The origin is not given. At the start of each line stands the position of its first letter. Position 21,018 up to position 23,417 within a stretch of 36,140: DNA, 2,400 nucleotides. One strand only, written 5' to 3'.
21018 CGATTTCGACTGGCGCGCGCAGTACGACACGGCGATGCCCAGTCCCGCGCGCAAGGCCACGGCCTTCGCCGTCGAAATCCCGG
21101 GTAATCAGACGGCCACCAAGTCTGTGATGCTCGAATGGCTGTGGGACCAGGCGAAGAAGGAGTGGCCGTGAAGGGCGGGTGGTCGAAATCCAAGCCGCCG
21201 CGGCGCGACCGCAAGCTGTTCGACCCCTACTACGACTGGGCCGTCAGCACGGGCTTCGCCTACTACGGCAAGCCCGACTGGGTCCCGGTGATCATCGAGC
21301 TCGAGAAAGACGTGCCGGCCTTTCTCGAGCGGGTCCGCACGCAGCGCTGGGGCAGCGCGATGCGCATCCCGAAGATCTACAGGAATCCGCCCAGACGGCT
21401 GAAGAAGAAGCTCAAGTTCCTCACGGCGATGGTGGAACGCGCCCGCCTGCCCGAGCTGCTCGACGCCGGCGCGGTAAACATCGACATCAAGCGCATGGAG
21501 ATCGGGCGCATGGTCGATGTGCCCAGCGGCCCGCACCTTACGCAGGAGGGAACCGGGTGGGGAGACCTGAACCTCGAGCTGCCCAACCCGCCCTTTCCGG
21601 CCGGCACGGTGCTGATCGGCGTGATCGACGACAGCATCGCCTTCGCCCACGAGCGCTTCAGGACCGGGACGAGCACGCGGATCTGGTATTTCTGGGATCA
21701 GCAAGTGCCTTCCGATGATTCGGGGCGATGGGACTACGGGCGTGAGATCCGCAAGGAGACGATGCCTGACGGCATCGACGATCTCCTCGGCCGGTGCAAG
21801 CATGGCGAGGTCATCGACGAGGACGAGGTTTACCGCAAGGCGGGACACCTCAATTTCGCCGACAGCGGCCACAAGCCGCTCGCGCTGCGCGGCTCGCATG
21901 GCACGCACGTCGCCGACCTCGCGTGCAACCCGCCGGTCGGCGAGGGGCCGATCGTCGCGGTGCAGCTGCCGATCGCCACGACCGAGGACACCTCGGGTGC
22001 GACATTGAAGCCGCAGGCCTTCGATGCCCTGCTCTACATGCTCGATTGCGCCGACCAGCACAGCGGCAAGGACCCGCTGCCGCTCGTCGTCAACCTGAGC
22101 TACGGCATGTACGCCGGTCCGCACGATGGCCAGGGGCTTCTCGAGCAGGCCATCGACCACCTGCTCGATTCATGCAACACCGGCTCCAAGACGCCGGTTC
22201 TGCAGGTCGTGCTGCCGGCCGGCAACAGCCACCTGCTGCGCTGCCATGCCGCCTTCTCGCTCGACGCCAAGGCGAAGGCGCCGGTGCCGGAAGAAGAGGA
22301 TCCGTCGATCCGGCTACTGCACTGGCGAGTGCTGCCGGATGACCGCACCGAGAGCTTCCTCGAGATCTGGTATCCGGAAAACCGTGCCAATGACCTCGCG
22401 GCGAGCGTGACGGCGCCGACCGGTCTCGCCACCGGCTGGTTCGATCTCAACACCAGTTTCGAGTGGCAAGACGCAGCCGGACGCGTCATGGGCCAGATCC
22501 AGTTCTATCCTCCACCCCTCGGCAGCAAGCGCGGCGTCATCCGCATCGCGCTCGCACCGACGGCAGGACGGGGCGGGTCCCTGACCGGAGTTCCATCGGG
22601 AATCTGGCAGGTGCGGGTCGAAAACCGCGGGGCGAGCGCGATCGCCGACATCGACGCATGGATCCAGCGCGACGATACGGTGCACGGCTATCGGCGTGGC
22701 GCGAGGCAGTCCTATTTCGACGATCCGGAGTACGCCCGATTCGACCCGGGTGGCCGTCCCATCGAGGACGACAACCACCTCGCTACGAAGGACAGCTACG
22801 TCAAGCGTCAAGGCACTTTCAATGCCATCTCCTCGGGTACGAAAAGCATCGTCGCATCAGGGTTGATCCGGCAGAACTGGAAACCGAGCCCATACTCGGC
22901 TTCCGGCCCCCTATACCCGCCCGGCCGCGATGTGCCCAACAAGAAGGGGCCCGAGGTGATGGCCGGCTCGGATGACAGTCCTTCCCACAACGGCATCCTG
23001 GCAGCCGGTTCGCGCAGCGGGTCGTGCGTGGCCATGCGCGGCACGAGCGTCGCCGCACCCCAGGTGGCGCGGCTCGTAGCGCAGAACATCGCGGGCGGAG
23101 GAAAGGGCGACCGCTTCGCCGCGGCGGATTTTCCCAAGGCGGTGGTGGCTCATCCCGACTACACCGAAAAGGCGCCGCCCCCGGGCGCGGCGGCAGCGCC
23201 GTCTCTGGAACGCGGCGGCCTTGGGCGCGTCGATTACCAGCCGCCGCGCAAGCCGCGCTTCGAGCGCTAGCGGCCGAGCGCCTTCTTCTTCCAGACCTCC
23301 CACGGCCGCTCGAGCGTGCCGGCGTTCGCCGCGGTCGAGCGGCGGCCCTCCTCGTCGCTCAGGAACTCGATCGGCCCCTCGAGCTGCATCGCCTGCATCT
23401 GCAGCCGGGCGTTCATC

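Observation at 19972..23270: Candidate undescribed two-gene system: cytosolic PAP2/vanadium-haloperoxidase-like protein translationally coupled to a cytosolic S8 subtilase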

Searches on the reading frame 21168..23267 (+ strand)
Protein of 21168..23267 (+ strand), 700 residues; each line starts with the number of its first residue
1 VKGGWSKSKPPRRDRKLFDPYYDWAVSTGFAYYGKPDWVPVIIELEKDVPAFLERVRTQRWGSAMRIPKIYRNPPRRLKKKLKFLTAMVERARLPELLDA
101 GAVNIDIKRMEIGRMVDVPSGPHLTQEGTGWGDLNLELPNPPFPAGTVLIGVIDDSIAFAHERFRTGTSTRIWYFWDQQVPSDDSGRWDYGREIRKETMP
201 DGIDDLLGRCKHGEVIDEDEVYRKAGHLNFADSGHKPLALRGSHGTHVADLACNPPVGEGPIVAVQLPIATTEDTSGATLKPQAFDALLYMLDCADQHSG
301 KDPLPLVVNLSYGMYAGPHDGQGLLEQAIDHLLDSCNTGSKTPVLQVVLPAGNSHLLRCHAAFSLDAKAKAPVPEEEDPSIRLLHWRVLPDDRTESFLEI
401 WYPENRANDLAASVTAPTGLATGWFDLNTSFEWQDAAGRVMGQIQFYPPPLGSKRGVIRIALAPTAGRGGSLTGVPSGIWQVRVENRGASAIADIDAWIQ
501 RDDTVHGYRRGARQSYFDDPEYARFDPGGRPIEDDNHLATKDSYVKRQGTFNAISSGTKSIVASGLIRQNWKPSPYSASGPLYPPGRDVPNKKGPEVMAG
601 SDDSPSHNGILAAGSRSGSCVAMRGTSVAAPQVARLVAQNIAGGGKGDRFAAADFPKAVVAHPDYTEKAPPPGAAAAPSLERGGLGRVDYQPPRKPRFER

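Call 3: search_protein_families(library=pfam, proteins=[window:21168-23267:+], max_evalue=0.1)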
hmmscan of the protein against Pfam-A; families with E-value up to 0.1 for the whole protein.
window:21168-23267:+ (700 aa): 1 family
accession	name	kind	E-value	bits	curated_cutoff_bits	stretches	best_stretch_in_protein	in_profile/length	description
PF00082.27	Peptidase_S8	-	8.4e-08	32.3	21.8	2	558-639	170-252/288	Subtilase family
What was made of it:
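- On Peptidase S8 (subtilases): PF00082 scores 32.3 bits against 21.8 (call 3).
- Checked: Pfam Peptidase_S8 scores E=8e-8, above the cut-off (call 3).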

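Call 4: search_protein_families(library=ncbifam, proteins=[window:21168-23267:+], max_evalue=0.1)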
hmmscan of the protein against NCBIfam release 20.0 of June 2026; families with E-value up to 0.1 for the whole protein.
window:21168-23267:+ (700 aa): 1 family
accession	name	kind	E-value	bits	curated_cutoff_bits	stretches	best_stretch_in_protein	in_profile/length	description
NF040809.1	germ_prot_CspBA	exception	1.5e-08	32.8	1250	1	148-332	88-238/1099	bifunctional germination protease/germinant receptor pseudoprotease CspBA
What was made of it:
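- On Csp germination subtilases: 32.8 bits against a 1250 cut-off (call 4).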

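Call 5: search_protein_families(library=padloc, proteins=[window:21168-23267:+], max_evalue=0.1)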
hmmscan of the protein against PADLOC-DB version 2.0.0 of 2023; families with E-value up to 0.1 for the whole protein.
window:21168-23267:+ (700 aa): 1 family
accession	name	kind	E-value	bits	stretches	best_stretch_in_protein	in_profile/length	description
PDLC02199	IetS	-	0.0066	12.6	1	572-639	516-578/826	-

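Call 10: search_solved_structures(query=window:21168-23267:+, max_evalue=1, show_alignments=2)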
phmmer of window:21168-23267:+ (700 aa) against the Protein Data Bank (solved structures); distinct sequences matched with E-value up to 1: 2.
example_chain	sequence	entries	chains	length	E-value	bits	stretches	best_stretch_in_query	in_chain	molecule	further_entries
9sj6_C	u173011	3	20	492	9e-07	30.8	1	233-337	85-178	Subtilisin-like serine germination related protease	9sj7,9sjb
4i0w_B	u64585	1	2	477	2.7e-06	29.2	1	242-464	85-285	Protease CspB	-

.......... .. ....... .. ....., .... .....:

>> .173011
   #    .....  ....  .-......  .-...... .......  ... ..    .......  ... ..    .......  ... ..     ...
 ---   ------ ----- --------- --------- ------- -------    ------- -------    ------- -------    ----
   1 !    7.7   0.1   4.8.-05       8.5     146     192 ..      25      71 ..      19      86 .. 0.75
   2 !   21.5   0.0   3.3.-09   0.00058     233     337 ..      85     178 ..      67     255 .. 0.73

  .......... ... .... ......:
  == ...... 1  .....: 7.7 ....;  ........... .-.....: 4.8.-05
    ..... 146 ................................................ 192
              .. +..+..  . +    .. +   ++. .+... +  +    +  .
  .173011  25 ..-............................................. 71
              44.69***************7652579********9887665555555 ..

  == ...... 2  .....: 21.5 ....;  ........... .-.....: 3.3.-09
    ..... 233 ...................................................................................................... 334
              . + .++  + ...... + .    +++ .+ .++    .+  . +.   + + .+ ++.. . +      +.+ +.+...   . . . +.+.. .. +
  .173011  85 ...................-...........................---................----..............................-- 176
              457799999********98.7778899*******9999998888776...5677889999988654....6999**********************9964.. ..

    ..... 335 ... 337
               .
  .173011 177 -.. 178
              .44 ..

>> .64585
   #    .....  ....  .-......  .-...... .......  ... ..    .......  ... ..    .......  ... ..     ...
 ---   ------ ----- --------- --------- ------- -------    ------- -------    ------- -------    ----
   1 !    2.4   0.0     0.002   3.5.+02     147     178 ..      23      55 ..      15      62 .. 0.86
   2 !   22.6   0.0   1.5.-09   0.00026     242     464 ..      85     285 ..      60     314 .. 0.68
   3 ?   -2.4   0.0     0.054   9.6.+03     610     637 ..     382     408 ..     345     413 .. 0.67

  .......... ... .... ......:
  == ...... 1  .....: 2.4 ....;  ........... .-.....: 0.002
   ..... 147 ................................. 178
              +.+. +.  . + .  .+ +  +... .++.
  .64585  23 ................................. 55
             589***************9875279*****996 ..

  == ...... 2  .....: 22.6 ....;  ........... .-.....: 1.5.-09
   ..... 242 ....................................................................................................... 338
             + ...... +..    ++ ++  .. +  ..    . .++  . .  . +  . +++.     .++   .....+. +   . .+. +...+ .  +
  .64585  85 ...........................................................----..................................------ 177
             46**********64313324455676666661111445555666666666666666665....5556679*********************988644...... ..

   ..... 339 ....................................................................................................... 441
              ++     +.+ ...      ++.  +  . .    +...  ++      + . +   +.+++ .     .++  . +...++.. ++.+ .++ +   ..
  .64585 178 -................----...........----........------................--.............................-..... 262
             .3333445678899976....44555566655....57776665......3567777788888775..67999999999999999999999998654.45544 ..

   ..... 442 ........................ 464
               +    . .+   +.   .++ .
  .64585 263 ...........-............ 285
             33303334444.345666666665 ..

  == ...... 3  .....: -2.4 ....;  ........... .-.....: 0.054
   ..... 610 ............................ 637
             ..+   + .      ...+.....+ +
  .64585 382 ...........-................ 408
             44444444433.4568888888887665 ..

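Call 21: find_homologous_proteins(query=window:21168-23267:+)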
Query window:21168-23267:+ (700 aa): 633 proteins with E <= 0.001 among 8000 candidates; the best 120 are listed.
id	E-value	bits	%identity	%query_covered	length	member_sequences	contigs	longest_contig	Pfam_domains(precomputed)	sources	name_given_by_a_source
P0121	0.0e+0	1638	100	100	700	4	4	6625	PF00082.28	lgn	-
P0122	0.0e+0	1228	76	99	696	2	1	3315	PF00082.28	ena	-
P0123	0.0e+0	1211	77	100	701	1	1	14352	PF00082.28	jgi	jgi:hypothetical protein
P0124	0.0e+0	1041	67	99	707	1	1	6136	PF00082.28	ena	-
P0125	1.5e-230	786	55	100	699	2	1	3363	-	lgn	-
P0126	1.5e-219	749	53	99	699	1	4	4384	-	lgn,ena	-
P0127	9.2e-216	737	52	100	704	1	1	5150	-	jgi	jgi:hypothetical protein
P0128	2.4e-206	705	50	100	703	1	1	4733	-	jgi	-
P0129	7.3e-201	687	51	100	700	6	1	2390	-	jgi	jgi:hypothetical protein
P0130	1.5e-198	680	51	100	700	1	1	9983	PF00082.28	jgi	jgi:hypothetical protein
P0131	4.8e-194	665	50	99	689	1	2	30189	PF00082.28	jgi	jgi:hypothetical protein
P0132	8.1e-183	628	49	98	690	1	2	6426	PF00082.28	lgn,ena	-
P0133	9.1e-183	628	47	99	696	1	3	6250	PF00082.28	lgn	-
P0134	1.1e-179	617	48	99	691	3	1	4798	PF00082.28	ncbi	-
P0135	1.3e-179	617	49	99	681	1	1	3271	PF00082.28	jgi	jgi:hypothetical protein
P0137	2.0e-176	607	46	99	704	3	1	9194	PF00082.28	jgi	jgi:hypothetical protein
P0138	4.3e-176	606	45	99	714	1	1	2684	PF00082.28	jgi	-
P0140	2.0e-173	597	48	98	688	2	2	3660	PF00082.28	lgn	-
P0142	2.2e-165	570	45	99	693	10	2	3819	PF00082.28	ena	-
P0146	9.1e-161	555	45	99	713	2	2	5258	PF00082.28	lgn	-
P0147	1.1e-160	555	44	97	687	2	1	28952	PF00082.28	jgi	jgi:Subtilase family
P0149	2.6e-157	543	44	100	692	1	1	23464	PF00082.28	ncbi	-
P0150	2.8e-157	543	43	98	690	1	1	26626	PF00082.28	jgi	jgi:hypothetical protein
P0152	1.3e-156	541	47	91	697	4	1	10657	PF00082.28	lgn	-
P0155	7.3e-154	532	44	97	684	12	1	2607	PF00082.28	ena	-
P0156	1.2e-153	531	44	100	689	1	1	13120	PF00082.28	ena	-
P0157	4.9e-153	529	43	99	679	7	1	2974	PF00082.28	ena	-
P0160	5.6e-152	526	43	98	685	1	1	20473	PF00082.28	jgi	jgi:Subtilase family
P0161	1.4e-150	521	43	98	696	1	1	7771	PF00082.28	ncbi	-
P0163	1.2e-147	511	46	93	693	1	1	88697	PF00082.28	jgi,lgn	jgi:hypothetical protein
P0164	1.6e-147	511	42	99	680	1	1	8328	PF00082.28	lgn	-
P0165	1.7e-147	511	42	98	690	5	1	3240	PF00082.28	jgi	jgi:subtilisin family serine protease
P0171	5.2e-142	493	43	97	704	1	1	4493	PF00082.28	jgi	jgi:hypothetical protein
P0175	1.7e-140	488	42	99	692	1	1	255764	PF00082.28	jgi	jgi:hypothetical protein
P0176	2.3e-140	487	43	97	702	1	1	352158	PF00082.28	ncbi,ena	-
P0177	1.0e-139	485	42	98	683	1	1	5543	PF00082.28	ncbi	ncbi:MAG: hypothetical protein ABIR94_20740, partial [Rubrivivax sp.]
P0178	1.0e-139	485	41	99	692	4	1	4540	PF00082.28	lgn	-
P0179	1.5e-139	485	42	92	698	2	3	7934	PF00082.28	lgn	-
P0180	5.0e-139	483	41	99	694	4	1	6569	PF00082.28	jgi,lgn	jgi:hypothetical protein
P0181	1.7e-138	481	42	99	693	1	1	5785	PF00082.28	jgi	jgi:hypothetical protein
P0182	4.7e-138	480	41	99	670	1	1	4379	PF00082.28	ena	-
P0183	1.5e-137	478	41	98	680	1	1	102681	PF00082.28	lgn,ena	-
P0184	4.1e-137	477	40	98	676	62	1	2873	PF00082.28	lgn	-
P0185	9.0e-137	476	42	96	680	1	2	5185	PF00082.28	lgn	-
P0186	1.4e-136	475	41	97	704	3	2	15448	PF00082.28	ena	-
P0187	1.3e-135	472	42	97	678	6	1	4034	PF00082.28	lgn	-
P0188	2.1e-135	471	41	98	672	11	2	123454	PF00082.28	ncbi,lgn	-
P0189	9.1e-134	466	40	99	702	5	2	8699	PF00082.28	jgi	jgi:hypothetical protein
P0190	2.2e-133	464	41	98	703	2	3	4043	PF00082.28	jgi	jgi:hypothetical protein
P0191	2.3e-133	464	42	97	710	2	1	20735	PF00082.28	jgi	jgi:hypothetical protein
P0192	4.1e-133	463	40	99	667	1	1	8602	PF00082.28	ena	-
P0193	1.1e-132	462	42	91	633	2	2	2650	PF00082.28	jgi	jgi:hypothetical protein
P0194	1.2e-132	462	41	99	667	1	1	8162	PF00082.28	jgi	jgi:hypothetical protein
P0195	1.4e-132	462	40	100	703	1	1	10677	PF00082.28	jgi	-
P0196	2.1e-132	461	40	96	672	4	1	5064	PF00082.28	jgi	-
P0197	8.2e-132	459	39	99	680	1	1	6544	PF00082.28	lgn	-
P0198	1.5e-131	458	41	96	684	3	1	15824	PF00082.28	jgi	jgi:hypothetical protein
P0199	4.7e-131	457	48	75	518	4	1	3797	PF00082.28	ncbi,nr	ncbi:MAG TPA: hypothetical protein VET87_14210, partial [Rubrivivax sp.]|nr:hypothetical protein [Ru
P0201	7.4e-131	456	40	99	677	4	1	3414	PF00082.28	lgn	-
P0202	1.0e-130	455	41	97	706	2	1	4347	PF00082.28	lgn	-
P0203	1.3e-130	455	41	89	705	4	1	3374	PF00082.28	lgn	-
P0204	1.7e-130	455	41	97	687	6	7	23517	PF00082.28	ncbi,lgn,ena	-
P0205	3.1e-130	454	46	84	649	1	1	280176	PF00082.28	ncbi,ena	-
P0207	3.6e-130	454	41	97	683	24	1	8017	PF00082.28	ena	-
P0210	7.0e-129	449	41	97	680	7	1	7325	PF00082.28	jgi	jgi:hypothetical protein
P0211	4.1e-128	447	40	97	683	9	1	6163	PF00082.28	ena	-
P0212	4.1e-127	444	41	93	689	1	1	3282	PF00082.28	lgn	-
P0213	5.6e-127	443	39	99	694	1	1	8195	PF00082.28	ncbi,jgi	jgi:hypothetical protein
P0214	1.1e-126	442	41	97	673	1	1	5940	PF00082.28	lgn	-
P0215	2.9e-126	441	40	89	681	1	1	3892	PF00082.28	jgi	-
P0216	6.5e-126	440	40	99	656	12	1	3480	PF00082.28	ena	-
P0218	4.4e-125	437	40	98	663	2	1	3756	PF00082.28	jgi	jgi:transposase InsO family protein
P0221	1.2e-123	432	40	98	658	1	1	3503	PF00082.28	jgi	jgi:hypothetical protein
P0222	2.9e-123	431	40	98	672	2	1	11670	PF00082.28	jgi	jgi:hypothetical protein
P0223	6.0e-123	430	40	97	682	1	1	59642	PF00082.28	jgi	jgi:Subtilase family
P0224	1.0e-122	429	40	98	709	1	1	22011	PF00082.28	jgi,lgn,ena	-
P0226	8.5e-122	426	43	71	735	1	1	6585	PF00082.28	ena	-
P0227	1.2e-121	425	45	72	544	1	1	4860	PF00082.28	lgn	-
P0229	5.7e-121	423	38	97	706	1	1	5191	PF00082.28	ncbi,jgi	jgi:hypothetical protein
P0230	2.0e-120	421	38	99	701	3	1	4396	PF00082.28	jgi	jgi:hypothetical protein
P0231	9.6e-120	419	41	97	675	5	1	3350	PF00082.28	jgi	jgi:hypothetical protein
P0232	5.0e-119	417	39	97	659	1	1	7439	PF00082.28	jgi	jgi:hypothetical protein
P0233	5.8e-119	417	39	97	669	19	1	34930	PF00082.28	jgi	jgi:hypothetical protein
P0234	1.4e-118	415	45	77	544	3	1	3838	PF00082.28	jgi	jgi:hypothetical protein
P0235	1.6e-118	415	40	99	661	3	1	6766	PF00082.28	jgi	jgi:hypothetical protein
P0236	4.3e-118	414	38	98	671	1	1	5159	PF00082.28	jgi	jgi:hypothetical protein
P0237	5.8e-118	413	40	92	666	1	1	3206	PF00082.28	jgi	-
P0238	7.4e-118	413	38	99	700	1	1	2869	PF00082.28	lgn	-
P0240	1.0e-117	413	38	98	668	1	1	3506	PF00082.28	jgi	jgi:hypothetical protein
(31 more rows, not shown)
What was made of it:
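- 21157..21171 (+): AAGGAG (21157-21162), GTG start of the S8 gene (21168) and overlapping TGA stop of PAP2 (21169-21171). Gene call P0121 is identical and uses the same start (call 21).
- Checked: A public gene call gives an identical 700-aa protein with the same GTG start (P0121, call 21).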

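Call 33: predict_structure(alignment_id=A2)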
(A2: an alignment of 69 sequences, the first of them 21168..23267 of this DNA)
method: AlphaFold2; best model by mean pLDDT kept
length: 700 residues; sequences in the alignment: 69
mean_pLDDT: 85.6   pTM: 0.92
mean pLDDT of the five models: 85.6, 84.0, 83.9, 83.6, 81.6
residues with pLDDT >= 90: 397; 70-90: 196; 50-70: 74; < 50: 33
segments of 3 or more residues with pLDDT < 50: 125-135, 604-617, 698-700
pLDDT, mean of each block of 10 residues (from residue 1): 87 86 92 85 94 88 86 91 94 83 75 83 46 48 82 89 85 89 66 85 91 87 83 60 76 67 89 72 95 89 92 89 96 95 95 89 97 95 95 88 97 97 97 94 95 95 78 82 98 95 62 79 94 95 95 95 93 90 92 95 49 47 80 93 94 97 94 95 94 55
secondary structure, 60 per line:
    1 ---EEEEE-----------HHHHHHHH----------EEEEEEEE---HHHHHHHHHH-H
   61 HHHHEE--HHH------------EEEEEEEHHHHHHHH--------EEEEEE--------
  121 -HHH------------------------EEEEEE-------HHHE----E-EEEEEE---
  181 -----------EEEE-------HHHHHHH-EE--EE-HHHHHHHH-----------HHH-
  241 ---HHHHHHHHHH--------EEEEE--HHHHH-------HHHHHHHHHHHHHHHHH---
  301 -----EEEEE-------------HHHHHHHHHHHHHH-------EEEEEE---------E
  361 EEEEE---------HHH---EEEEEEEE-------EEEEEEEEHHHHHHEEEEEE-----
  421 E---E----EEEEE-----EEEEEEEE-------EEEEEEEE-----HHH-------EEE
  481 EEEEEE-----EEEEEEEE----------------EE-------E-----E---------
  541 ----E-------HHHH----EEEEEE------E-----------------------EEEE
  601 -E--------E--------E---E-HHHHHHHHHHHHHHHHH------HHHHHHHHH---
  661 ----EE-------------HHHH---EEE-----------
elements in order (helices of 4 or more, strands of 3 or more residues): E4-8 H20-27 E38-45 H49-58 H60-64 E84-90 H91-98 E107-112 E149-154 E172-177 E192-195 H203-209 H218-225 H244-253 E262-266 H269-273 H281-297 E306-310 H324-337 E345-350 E360-365 E381-388 E396-403 H404-409 E410-415 E430-434 E440-447 E455-462 E478-486 E492-499 H553-556 E561-566 E597-600 H626-642 H649-657 H680-683 E687-689
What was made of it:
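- On Csp germination subtilases: The AF2 model has an N-terminal alpha/beta domain (aa 1-120), a disordered junction (aa 125-135) and a beta insert at aa about 360-500 (call 33).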

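Call 38: fold_search(model_id=the predicted structure, library=pdb)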
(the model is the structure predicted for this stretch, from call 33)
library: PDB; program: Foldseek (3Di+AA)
matches with E <= 10: 1269; with E <= 0.001: 18
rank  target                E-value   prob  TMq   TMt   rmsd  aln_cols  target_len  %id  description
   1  4i0w_B                2.3e-22  1.00  0.49  0.71   5.4       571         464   19  Structure of the Clostridium Perfringens CspB protease (released 2013-04-03)
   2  4i0w_D                1.3e-20  1.00  0.48  0.68   6.4       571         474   18  Structure of the Clostridium Perfringens CspB protease (released 2013-04-03)
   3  6mw4                  5.2e-20  1.00  0.51  0.62  10.8       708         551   14  Structure of pseudoprotease CspC from Clostridioides difficile (released 2019-06-26)
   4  9pr9_A                5.5e-19  1.00  0.51  0.64  11.7       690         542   14  Crystal structure of the Clostridiodes difficile CspA homodimer (released 2026-01-21)
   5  9pr8_A                7.5e-19  1.00  0.49  0.63  10.8       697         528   15  Crystal Structure of the Clostridiodes difficile CspC-CspA heterodimer. (released 2026-01-21)
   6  9pr9_C                2.4e-18  1.00  0.45  0.56  11.7       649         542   14  Crystal structure of the Clostridiodes difficile CspA homodimer (released 2026-01-21)
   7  9pr8_C                2.6e-18  1.00  0.48  0.59  11.8       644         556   14  Crystal Structure of the Clostridiodes difficile CspC-CspA heterodimer. (released 2026-01-21)
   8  9pr9_D                3.7e-18  1.00  0.47  0.64   7.0       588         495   15  Crystal structure of the Clostridiodes difficile CspA homodimer (released 2026-01-21)
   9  9pr9_B                2.5e-17  1.00  0.42  0.57   8.6       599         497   15  Crystal structure of the Clostridiodes difficile CspA homodimer (released 2026-01-21)
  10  9pr8_D                4.2e-17  1.00  0.53  0.66  11.1       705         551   13  Crystal Structure of the Clostridiodes difficile CspC-CspA heterodimer. (released 2026-01-21)
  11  9pr8_B                1.1e-16  1.00  0.46  0.59  10.7       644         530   15  Crystal Structure of the Clostridiodes difficile CspC-CspA heterodimer. (released 2026-01-21)
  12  3afg_B                1.7e-09  1.00  0.24  0.32  16.4       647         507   10  Crystal structure of ProN-Tk-SP from Thermococcus kodakaraensis (released 2010-08-04)
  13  3afg_A                2.0e-08  1.00  0.22  0.30  16.8       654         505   10  Crystal structure of ProN-Tk-SP from Thermococcus kodakaraensis (released 2010-08-04)
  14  9ues_B                1.5e-04  0.89  0.15  0.25  19.5       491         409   13  Crystal structure of an inactive TKSP mutant in complex with the TKS propeptide (released 2026-02-18)
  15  1ot5_A                2.1e-04  0.51  0.13  0.17  18.5       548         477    9  The 2.4 Angstrom Crystal Structure of Kex2 in complex with a peptidyl-boronic acid inhibitor (released 2003-06-17)
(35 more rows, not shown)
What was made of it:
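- On Csp germination subtilases: It matches 4i0w, 6mw4 and 9pr8 at E=1e-17 to 2e-22 (call 38).
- Closest known: Csp subtilases of clostridial spore germination. Same: These are the best structural matches (E=2e-22, TM 0.71, call 38).
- The S8 protein is structurally Csp-like with a prodomain (call 38).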
